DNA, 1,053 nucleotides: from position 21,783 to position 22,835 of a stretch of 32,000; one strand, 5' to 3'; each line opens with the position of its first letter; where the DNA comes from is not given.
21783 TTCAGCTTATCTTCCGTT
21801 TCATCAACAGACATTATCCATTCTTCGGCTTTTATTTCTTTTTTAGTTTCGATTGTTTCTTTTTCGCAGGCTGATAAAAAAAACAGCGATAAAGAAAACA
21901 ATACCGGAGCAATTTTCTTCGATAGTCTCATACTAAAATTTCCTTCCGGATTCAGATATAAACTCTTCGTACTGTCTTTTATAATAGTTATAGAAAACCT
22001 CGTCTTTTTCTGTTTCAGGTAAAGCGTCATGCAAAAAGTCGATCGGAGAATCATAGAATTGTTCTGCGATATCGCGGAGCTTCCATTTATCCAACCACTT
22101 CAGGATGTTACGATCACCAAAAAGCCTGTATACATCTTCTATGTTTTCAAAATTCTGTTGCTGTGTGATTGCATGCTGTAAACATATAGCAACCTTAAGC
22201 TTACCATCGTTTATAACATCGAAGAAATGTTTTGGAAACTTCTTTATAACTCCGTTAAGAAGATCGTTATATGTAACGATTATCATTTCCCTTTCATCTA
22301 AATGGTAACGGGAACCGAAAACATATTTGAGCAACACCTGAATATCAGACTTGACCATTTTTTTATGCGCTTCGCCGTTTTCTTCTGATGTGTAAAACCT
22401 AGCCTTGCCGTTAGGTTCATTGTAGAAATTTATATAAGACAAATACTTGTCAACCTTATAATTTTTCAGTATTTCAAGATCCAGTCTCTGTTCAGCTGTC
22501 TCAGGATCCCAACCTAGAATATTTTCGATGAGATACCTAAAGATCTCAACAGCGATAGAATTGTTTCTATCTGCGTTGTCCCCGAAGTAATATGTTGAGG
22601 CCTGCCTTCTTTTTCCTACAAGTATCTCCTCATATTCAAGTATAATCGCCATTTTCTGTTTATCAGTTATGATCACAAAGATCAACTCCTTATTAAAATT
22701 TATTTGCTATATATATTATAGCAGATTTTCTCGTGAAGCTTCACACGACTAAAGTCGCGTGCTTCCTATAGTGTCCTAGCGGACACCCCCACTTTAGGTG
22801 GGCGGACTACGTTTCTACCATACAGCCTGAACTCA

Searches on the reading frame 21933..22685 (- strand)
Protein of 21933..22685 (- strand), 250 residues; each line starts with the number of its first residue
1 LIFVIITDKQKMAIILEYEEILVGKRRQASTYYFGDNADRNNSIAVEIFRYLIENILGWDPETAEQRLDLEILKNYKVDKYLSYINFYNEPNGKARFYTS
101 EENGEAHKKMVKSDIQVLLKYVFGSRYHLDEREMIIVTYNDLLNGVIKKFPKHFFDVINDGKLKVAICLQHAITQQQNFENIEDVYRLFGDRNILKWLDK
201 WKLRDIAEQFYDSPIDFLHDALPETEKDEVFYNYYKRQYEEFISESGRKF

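Call 7: search_protein_families(library=pfam, proteins=[window:21933-22685:-], max_evalue=0.001)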
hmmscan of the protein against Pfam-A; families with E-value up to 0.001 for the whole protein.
window:21933-22685:- (250 aa): 1 family
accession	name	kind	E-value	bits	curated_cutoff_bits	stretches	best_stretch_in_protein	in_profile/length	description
PF13255.11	DUF4046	-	4.8e-06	27.5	22.8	0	135-225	1-88/90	Protein of unknown function (DUF4046)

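Call 23: search_protein_families(library=phrogs, proteins=[window:21933-22685:-], max_evalue=0.001)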
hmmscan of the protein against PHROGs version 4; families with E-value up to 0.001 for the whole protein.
window:21933-22685:- (250 aa): 0 families

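Call 24: search_protein_families(library=padloc, proteins=[window:21933-22685:-], max_evalue=0.001)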
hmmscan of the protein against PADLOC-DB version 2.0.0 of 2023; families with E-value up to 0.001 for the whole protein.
window:21933-22685:- (250 aa): 0 families
